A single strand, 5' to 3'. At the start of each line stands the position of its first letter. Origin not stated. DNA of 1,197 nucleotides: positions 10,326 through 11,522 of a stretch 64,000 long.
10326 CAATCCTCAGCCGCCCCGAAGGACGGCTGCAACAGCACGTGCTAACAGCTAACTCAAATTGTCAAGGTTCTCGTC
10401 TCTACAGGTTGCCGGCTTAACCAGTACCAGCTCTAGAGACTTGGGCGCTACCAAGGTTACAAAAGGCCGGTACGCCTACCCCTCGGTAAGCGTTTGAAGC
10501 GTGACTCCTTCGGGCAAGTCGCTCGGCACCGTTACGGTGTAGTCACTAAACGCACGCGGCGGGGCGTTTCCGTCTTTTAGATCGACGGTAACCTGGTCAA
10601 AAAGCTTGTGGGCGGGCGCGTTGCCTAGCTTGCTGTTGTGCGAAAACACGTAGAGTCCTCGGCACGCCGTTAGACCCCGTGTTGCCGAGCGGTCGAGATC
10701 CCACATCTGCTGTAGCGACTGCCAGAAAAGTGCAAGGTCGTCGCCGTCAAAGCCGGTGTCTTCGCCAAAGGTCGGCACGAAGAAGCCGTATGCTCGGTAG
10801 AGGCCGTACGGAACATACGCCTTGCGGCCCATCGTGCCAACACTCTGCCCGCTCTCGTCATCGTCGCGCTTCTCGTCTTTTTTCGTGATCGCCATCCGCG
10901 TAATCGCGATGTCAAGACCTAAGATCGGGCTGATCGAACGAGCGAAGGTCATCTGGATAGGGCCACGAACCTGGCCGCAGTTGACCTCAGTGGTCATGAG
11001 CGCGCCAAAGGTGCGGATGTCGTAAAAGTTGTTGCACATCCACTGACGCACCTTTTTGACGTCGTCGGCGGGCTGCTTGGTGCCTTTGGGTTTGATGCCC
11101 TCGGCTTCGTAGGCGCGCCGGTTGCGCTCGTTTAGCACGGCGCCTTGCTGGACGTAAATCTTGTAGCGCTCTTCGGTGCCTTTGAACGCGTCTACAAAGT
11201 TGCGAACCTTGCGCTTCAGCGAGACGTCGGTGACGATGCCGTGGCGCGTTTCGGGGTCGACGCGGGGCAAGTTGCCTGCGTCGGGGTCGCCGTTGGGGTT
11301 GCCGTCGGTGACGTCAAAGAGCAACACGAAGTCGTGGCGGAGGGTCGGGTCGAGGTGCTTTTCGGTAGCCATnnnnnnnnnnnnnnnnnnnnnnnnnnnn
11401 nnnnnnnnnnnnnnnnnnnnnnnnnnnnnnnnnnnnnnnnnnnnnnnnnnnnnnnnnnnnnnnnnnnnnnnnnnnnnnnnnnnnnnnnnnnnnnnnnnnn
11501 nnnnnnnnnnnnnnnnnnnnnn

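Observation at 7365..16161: Type I-C CRISPR-Cas with no adaptation module (cas4/cas1/cas2 absent) but a 42-repeat array directly abutting cas7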

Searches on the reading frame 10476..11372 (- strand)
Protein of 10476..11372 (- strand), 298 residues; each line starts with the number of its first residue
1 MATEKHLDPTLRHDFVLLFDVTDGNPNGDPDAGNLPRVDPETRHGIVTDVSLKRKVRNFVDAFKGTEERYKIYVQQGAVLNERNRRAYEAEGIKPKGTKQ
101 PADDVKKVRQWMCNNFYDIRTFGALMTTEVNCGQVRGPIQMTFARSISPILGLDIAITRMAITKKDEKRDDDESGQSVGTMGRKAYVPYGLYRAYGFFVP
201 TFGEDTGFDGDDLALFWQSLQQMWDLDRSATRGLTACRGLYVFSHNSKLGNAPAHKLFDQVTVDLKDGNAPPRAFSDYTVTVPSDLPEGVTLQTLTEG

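Call 4: search_protein_families(library=ncbifam, proteins=[window:10476-11372:-])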
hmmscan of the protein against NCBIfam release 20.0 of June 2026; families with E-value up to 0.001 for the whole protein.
window:10476-11372:- (298 aa): 3 families
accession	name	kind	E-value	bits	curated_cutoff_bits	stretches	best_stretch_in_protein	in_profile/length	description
TIGR02589.1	cas_Csd2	exception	1.1e-103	346.5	182.25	1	12-294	1-283/284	type I-C CRISPR-associated protein Cas7/Csd2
TIGR01595.1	cas_CT1132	subfamily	3.4e-66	223.6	125.8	1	12-282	4-267/268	CRISPR-associated protein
TIGR02590.1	cas_Csh2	exception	2.4e-22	79.7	171.55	1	12-218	1-195/286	type I-B CRISPR-associated protein Cas7/Csh2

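Call 7: find_encoding_contigs(protein=window:10476-11372:-, flank=10000, max_places=6)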
Protein window:10476-11372:- (298 aa): no gene with exactly this product is on record in the collection.

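Call 30: find_related_loci(query=A1, collection=metagenome_contigs, flank=7000)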
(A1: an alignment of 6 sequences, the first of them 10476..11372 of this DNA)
Query A1 (298 aa) in metagenome_contigs; peptide patterns used: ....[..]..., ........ (x = any residue, [..] = any of these).
600 stretches matched a pattern (row limit reached: there are more); 556 encode a relative of the query (tblastn E <= 1e-3); the best 80 are kept; 80 distinct loci.
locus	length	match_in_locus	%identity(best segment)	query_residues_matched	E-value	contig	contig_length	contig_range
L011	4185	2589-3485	62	6-295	2e-128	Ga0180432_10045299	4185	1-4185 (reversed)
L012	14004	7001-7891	63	4-298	2e-126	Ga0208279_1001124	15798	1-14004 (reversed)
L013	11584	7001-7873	63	8-298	1e-125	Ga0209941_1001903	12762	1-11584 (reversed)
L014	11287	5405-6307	63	3-295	1e-124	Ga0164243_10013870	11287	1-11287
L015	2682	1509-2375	62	8-292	3e-124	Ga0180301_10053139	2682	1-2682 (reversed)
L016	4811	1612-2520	60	1-297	1e-119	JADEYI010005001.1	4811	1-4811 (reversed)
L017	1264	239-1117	61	8-297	3e-129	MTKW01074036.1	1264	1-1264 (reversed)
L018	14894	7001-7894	61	6-295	1e-121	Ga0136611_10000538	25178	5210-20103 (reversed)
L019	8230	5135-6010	59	6-295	3e-114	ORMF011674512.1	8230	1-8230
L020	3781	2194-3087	60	7-292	8e-116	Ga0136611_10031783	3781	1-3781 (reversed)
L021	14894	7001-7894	61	8-295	1e-113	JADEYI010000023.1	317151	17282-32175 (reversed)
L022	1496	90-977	56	6-296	9e-114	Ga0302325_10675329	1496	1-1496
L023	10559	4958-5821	56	12-297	3e-105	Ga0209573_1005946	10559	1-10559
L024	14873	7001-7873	57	10-296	1e-105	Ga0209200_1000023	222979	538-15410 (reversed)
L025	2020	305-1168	57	12-296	1e-111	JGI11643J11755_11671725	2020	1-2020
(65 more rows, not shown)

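Call 38: list_cluster_members(proteins=[P0121, window:10476-11372:-, window:11372-13195:-, window:13195-13905:-, window:13924-16161:-, window:44707-45426:+, window:45461-46375:+])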
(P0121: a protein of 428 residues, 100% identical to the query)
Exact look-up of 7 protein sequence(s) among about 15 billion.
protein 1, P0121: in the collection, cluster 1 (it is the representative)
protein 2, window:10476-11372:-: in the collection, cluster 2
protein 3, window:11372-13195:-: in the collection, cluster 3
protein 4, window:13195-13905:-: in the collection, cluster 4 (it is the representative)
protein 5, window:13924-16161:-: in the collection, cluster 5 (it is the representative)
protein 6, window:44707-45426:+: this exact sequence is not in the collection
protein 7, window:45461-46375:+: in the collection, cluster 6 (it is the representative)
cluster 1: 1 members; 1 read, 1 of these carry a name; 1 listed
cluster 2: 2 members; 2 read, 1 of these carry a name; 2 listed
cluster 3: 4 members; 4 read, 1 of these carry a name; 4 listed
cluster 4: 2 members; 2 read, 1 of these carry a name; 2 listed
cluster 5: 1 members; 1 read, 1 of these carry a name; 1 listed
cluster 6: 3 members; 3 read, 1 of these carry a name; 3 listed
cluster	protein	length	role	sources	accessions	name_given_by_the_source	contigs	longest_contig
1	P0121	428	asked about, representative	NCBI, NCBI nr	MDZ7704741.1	MAG: 3-phosphoshikimate 1-carboxyvinyltransferase [Trueperaceae bacterium] | 3-phosphoshikimate 1-carboxyvinyltransferase [Trueperaceae bacterium]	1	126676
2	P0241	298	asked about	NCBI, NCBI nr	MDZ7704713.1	MAG: type I-C CRISPR-associated protein Cas7/Csd2 [Trueperaceae bacterium] | type I-C CRISPR-associated protein Cas7/Csd2 [Trueperaceae bacterium]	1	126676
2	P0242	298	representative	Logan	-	-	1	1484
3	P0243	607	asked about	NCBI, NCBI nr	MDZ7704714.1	MAG: type I-C CRISPR-associated protein Cas8c/Csd1 [Trueperaceae bacterium] | type I-C CRISPR-associated protein Cas8c/Csd1 [Trueperaceae bacterium]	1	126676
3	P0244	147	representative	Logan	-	-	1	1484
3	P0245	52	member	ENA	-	-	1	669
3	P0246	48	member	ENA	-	-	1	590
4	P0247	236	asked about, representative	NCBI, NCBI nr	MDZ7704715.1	MAG: type I-C CRISPR-associated protein Cas5c [Trueperaceae bacterium] | type I-C CRISPR-associated protein Cas5c [Trueperaceae bacterium]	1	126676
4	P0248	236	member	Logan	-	-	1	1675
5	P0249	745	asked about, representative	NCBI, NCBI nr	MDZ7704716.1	MAG: CRISPR-associated helicase Cas3' [Trueperaceae bacterium] | CRISPR-associated helicase Cas3' [Trueperaceae bacterium]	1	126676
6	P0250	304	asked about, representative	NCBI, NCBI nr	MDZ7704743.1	MAG: NAD(+)/NADH kinase [Trueperaceae bacterium] | NAD(+)/NADH kinase [Trueperaceae bacterium]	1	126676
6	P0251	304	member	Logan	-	-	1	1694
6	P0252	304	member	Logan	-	-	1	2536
